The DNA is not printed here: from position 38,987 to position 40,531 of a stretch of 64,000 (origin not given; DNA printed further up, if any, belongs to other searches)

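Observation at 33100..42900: AT-rich island encoding a second nitrogenase-like (NifH + NifD/K-like) reductase with radical SAM, PLP decarboxylase, NTase, HAD phosphatase and APH-like kinase: an undescribed cofactor/tetrapyrrole-tailoring cluster?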

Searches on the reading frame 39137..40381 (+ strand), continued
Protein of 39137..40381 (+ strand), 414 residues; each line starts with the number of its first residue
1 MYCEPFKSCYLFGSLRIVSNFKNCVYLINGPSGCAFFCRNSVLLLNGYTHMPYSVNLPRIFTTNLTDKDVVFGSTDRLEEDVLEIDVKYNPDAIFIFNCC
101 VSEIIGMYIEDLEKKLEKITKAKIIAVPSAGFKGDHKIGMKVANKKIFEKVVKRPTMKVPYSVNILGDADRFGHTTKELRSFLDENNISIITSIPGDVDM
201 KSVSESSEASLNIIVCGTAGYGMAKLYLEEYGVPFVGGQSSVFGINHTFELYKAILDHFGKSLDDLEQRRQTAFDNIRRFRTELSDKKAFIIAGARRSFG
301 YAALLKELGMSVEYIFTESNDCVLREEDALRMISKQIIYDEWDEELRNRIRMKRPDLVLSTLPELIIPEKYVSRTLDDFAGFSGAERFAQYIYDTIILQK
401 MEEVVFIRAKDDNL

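Call 29: search_solved_structures(query=window:39137-40381:+, max_evalue=0.001, show_alignments=3)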
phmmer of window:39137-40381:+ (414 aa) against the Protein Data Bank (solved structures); distinct sequences matched with E-value up to 0.001: 49.
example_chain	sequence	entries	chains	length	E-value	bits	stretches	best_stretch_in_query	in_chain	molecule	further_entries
9p1x_A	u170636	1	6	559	1.5e-29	106.7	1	9-313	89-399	Nitrogenase protein alpha chain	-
9i0g_A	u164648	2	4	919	1.4e-26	97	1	7-360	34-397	Nitrogenase iron-molybdenum cofactor biosynthesis protein NifE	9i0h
9spz_A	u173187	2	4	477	4.3e-24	88.8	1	8-396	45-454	Nitrogenase protein alpha chain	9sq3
9hbc_A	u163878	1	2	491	3.7e-22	82.4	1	7-370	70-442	MoFe nitrogenase subunit D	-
9ian_A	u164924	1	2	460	1.5e-21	80.4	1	55-319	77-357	Nitrogenase iron-molybdenum cofactor biosynthesis protein NifE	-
9iao_A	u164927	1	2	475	1.6e-21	80.3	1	55-319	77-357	Nitrogenase iron-molybdenum cofactor biosynthesis protein NifE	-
9onj_A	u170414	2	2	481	1.7e-21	80.2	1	55-319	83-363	Nitrogenase iron-molybdenum cofactor biosynthesis protein NifE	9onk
3pdi_A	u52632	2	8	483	1.7e-21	80.2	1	55-319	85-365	Nitrogenase MoFe cofactor biosynthesis protein NifE | Nitrogenase iron-molybdenum cofactor biosynthesis protein NifE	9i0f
10zk_A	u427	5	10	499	2.5e-21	79.7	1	7-366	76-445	Nitrogenase protein alpha chain | Nitrogenase MoFe protein alpha subunit NifD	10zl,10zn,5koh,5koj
4wn9_A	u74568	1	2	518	3.1e-21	79.4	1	17-311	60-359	Nitrogenase molybdenum-iron protein alpha chain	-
5vpw_A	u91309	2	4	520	3.1e-21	79.4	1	17-311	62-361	Nitrogenase molybdenum-iron protein alpha chain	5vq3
1mio_A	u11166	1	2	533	3.3e-21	79.3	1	17-311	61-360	NITROGENASE MOLYBDENUM IRON PROTEIN (ALPHA CHAIN)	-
4wes_A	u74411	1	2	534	3.4e-21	79.3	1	17-311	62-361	Nitrogenase molybdenum-iron protein alpha chain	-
1fp4_A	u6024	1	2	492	7.9e-20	74.7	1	7-371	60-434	NITROGENASE MOLYBDENUM-IRON PROTEIN ALPHA CHAIN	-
3k1a_A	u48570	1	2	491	1.1e-19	74.2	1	7-371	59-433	Nitrogenase molybdenum-iron protein alpha chain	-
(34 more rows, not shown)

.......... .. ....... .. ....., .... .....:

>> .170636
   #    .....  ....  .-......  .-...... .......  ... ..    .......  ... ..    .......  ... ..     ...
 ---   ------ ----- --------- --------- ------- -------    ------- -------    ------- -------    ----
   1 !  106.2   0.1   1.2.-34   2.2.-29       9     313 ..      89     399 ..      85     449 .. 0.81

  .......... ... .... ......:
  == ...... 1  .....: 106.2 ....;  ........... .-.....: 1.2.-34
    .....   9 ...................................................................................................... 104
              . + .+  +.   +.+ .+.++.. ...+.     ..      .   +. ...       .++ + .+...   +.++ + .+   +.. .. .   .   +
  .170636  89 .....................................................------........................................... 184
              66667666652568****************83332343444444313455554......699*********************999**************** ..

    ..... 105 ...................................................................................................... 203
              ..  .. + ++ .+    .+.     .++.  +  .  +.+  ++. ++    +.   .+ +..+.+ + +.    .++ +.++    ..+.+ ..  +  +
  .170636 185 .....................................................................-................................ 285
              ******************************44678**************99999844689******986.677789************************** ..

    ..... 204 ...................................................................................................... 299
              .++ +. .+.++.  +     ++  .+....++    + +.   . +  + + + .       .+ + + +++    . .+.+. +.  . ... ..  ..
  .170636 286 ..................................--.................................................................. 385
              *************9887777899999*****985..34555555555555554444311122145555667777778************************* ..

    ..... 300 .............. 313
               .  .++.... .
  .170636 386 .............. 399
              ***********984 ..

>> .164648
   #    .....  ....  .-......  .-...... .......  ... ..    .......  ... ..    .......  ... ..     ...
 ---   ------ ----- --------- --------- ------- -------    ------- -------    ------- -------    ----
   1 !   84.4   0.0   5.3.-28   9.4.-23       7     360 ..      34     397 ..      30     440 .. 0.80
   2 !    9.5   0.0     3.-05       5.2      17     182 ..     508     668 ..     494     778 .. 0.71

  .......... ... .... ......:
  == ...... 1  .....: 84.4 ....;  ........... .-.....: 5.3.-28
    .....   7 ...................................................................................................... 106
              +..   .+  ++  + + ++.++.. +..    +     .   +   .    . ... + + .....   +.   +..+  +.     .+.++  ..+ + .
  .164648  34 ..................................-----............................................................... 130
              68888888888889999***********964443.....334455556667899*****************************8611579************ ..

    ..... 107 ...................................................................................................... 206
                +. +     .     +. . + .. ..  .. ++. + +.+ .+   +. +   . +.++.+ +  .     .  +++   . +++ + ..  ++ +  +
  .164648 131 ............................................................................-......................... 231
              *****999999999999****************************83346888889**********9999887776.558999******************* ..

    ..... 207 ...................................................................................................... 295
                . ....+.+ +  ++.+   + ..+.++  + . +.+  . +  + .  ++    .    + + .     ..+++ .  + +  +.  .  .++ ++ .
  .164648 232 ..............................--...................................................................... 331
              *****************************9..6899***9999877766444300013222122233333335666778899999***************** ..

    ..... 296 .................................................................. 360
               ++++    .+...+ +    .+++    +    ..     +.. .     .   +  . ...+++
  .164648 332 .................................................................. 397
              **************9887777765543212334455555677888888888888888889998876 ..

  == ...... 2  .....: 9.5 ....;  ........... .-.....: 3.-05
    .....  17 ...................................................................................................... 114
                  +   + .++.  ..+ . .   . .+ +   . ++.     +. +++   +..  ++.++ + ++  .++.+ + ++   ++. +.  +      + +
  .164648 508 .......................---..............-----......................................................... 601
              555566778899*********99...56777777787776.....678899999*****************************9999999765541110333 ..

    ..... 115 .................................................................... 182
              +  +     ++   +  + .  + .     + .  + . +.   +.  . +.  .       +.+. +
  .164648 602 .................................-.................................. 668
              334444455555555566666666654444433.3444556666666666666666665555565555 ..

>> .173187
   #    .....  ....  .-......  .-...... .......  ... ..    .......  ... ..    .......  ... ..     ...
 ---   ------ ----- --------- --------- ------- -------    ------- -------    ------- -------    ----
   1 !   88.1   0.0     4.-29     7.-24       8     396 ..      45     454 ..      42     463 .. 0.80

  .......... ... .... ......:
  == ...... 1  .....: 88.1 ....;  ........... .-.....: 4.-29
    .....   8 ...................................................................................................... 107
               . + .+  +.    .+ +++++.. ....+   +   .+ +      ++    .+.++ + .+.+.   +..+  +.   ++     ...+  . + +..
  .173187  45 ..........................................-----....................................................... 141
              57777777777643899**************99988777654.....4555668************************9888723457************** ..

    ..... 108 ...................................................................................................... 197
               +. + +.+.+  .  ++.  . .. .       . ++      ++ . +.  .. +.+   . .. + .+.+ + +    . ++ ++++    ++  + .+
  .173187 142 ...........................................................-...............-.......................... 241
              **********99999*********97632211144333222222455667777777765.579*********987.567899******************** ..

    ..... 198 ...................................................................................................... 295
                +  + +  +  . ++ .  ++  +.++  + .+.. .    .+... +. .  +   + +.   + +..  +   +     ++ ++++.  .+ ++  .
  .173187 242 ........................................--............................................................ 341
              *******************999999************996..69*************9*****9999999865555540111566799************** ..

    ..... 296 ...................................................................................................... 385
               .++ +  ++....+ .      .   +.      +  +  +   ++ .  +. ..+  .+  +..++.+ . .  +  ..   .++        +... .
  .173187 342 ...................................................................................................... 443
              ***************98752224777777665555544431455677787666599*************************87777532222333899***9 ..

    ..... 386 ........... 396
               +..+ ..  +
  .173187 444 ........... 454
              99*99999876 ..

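Call 31: search_protein_families(library=ncbifam, proteins=[L001:9199-9990:+, L003:9124-9939:+, L004:9188-9988:+, L006:2257-3075:+, L009:9132-10004:+, L001:12042-12938:+, L009:12071-12967:+, L004:12084-12719:+, L004:13836-15089:+], max_evalue=0.01)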
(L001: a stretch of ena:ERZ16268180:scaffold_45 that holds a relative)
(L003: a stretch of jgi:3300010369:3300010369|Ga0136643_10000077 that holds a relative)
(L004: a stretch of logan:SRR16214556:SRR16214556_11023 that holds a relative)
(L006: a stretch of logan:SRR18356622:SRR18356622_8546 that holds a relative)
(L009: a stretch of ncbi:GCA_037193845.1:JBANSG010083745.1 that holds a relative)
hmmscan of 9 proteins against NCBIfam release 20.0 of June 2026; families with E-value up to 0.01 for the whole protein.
L001:9199-9990:+ (263 aa): 9 families
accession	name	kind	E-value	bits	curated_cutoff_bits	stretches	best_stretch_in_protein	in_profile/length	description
TIGR01290.1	nifB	equivalog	1.1e-26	93.6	343.65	1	2-262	10-274/441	nitrogenase cofactor biosynthesis protein NifB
TIGR02666.1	moaA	equivalog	5.3e-11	42.1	284.05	1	20-201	13-177/336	GTP 3',8-cyclase MoaA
NF038283.1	viperin_w_prok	equivalog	1.9e-09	37.1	180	1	23-225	8-195/281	viperin family antiviral radical SAM protein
TIGR02668.1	moaA_archaeal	equivalog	3.7e-07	29.4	325.25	1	20-206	13-175/303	GTP 3',8-cyclase MoaA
NF001199.0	PRK00164.2-1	equivalog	8e-07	28.5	231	1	21-201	16-172/308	GTP 3',8-cyclase MoaA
TIGR03977.1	rSAM_pair_HxsC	equivalog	0.00088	18.2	267.9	1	63-124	54-115/292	His-Xaa-Ser system radical SAM maturase HxsC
TIGR03470.1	HpnH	equivalog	0.0031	16.6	225.05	1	86-217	81-199/318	adenosyl-hopene transferase HpnH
TIGR00238.1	TIGR00238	subfamily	0.0072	15.3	199.2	0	24-66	120-163/331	KamA family radical SAM protein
TIGR04317.1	W_rSAM_matur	equivalog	0.0073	15.5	380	0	67-224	41-190/349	tungsten cofactor oxidoreductase radical SAM maturase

L003:9124-9939:+ (271 aa): 5 families
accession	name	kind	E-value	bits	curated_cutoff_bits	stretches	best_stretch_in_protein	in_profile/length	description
TIGR01290.1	nifB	equivalog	1.2e-22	80.3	343.65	1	7-271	10-274/441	nitrogenase cofactor biosynthesis protein NifB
TIGR02666.1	moaA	equivalog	1.3e-10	40.8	284.05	1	22-214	10-185/336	GTP 3',8-cyclase MoaA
NF001199.0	PRK00164.2-1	equivalog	8.7e-06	25.1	231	1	23-233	13-201/308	GTP 3',8-cyclase MoaA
TIGR00539.1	hemN_rel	equivalog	0.00029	20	205.4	1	24-166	5-140/361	radical SAM family heme chaperone HemW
TIGR03977.1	rSAM_pair_HxsC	equivalog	0.00049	19.1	267.9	1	63-131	50-118/292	His-Xaa-Ser system radical SAM maturase HxsC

L004:9188-9988:+ (266 aa): 18 families
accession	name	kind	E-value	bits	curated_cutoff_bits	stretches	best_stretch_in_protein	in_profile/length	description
TIGR01290.1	nifB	equivalog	7.6e-79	265.5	343.65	1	5-266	10-276/441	nitrogenase cofactor biosynthesis protein NifB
TIGR02666.1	moaA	equivalog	1.1e-13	50.9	284.05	1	19-244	11-218/336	GTP 3',8-cyclase MoaA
TIGR04317.1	W_rSAM_matur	equivalog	8.6e-11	41.5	380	1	19-240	5-203/349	tungsten cofactor oxidoreductase radical SAM maturase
NF001199.0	PRK00164.2-1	equivalog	8.9e-10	38.2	231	1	20-246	14-211/308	GTP 3',8-cyclase MoaA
TIGR02668.1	moaA_archaeal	equivalog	1.1e-09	37.7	325.25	1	19-231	11-195/303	GTP 3',8-cyclase MoaA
NF038283.1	viperin_w_prok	equivalog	8.3e-08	31.7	180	1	24-150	8-129/281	viperin family antiviral radical SAM protein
TIGR04100.1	rSAM_pair_X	hypoth_equivalog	6.9e-07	29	262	1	19-144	9-135/197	TIGR04100 family radical SAM protein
TIGR04038.1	tatD_link_rSAM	subfamily_domain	1.1e-06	28.6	129.7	1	20-145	10-132/192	TatD family nuclease-associated radical SAM protein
TIGR04545.1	rSAM_ahbD_hemeb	equivalog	4.2e-06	26.4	500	1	26-230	8-186/339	heme b synthase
TIGR02493.1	PFLA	equivalog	4e-05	23.1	231.75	1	28-144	25-135/235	pyruvate formate-lyase-activating protein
NF035951.1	rSAM_RumMC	equivalog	7.6e-05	21.6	720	1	20-120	114-213/510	RumMC family radical SAM sactipeptide maturase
NF053743.1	LipS2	equivalog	0.00012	21.6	270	1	25-144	30-143/292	LipS2 family lipoyl synthase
TIGR00433.2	bioB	equivalog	0.00055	19.3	225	1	27-136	50-154/307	biotin synthase BioB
NF008356.0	PRK11145.1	equivalog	0.0027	17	375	1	27-124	29-121/246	pyruvate formate lyase 1-activating protein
TIGR04068.1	rSAM_ocin_clost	equivalog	0.003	16.5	500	1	19-135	85-201/462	Cys-rich peptide radical SAM maturase CcpM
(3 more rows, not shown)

L006:2257-3075:+ (272 aa): 11 families
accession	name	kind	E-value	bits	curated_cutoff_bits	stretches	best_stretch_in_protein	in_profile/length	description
TIGR01290.1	nifB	equivalog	6.3e-63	213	343.65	1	7-271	7-276/441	nitrogenase cofactor biosynthesis protein NifB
TIGR02666.1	moaA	equivalog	2.3e-16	59.7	284.05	1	19-256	6-225/336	GTP 3',8-cyclase MoaA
NF001199.0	PRK00164.2-1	equivalog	2.1e-13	50.1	231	1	19-258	8-221/308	GTP 3',8-cyclase MoaA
TIGR02668.1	moaA_archaeal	equivalog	1.4e-12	47.2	325.25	1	19-238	6-200/303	GTP 3',8-cyclase MoaA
TIGR04317.1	W_rSAM_matur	equivalog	3.4e-11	42.9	380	1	23-248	4-215/349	tungsten cofactor oxidoreductase radical SAM maturase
TIGR04100.1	rSAM_pair_X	hypoth_equivalog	2.8e-06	27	262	1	25-150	10-136/197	TIGR04100 family radical SAM protein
NF038283.1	viperin_w_prok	equivalog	3.5e-05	23.1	180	1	29-151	8-125/281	viperin family antiviral radical SAM protein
TIGR04038.1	tatD_link_rSAM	subfamily_domain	5.8e-05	23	129.7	1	26-152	11-134/192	TatD family nuclease-associated radical SAM protein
TIGR02495.1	NrdG2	equivalog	6.6e-05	22.3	131.15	1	32-182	25-150/193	anaerobic ribonucleoside-triphosphate reductase activating protein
NF041707.1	rSAM_YhhB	equivalog_domain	0.00067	18.7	445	1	31-121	10-103/369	cyclophane-forming radical SAM/SPASM peptide maturase YhhB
TIGR00048.1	rRNA_mod_RlmN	equivalog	0.0015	17.6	290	1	28-110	110-187/355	dual-specificity RNA methyltransferase RlmN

L009:9132-10004:+ (290 aa): 0 families

L001:12042-12938:+ (298 aa): 2 families
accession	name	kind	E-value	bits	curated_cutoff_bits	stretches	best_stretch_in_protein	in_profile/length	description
TIGR01245.1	trpD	equivalog_domain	1.9e-06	27.4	199.05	1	54-128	69-145/330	anthranilate phosphoribosyltransferase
NF011201.0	PRK14607.1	equivalog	5.2e-06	25.4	670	1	53-122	265-332/534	bifunctional anthranilate synthase component II/anthranilate phosphoribosyltransferase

L009:12071-12967:+ (298 aa): 2 families
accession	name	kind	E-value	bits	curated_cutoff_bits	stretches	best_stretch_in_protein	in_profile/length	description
TIGR01245.1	trpD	equivalog_domain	3.6e-08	33.1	199.05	1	54-123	70-141/330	anthranilate phosphoribosyltransferase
NF011201.0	PRK14607.1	equivalog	1.3e-07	30.7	670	1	46-128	259-340/534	bifunctional anthranilate synthase component II/anthranilate phosphoribosyltransferase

L004:12084-12719:+ (211 aa): 0 families

L004:13836-15089:+ (417 aa): 0 families

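Call 37: find_related_loci(query=A1, collection=genome_contigs, flank=10000)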
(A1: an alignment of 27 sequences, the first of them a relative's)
Query A1 (414 aa) in genome_contigs; peptide patterns used: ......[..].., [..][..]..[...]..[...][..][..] (x = any residue, [..] = any of these).
51 stretches matched a pattern; 6 encode a relative of the query (tblastn E <= 1e-3); 6 distinct loci.
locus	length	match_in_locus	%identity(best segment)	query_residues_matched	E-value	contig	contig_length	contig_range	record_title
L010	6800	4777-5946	39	2-392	6e-96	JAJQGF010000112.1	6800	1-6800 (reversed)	MAG: Lachnospiraceae bacterium isolate U.10_7 NODE_751_length_6800_cov_7.700519, whole genome shotgun sequence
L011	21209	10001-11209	36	2-407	7e-95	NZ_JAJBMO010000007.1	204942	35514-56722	Blautia glucerasea strain MSK.18.94 CKGJDHAK_7, whole genome shotgun sequence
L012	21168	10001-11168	34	2-392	1e-56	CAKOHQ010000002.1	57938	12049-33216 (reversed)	MAG: uncultured Bacilli bacterium isolate REFINED_METABAT215_TOP10_CONTIGS_1500_ASSEMBLY_K77_MERGED__Hadza_MoBio_hadza-E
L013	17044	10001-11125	26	7-384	8e-37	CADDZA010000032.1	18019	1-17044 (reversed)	Clostridia bacterium isolate 27 genome assembly, contig: NODE_2072_length_18019_cov_34.904091, whole genome shotgun sequ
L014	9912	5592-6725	25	7-384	3e-34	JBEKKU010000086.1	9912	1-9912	MAG: Thermacetogeniaceae bacterium isolate SPRUCE 354 SPRUCE_354_86, whole genome shotgun sequence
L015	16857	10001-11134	25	7-384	4e-33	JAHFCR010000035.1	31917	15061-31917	MAG: Peptococcaceae bacterium isolate nzgw226 NODE_1988_length_31918_cov_6.162783, whole genome shotgun sequence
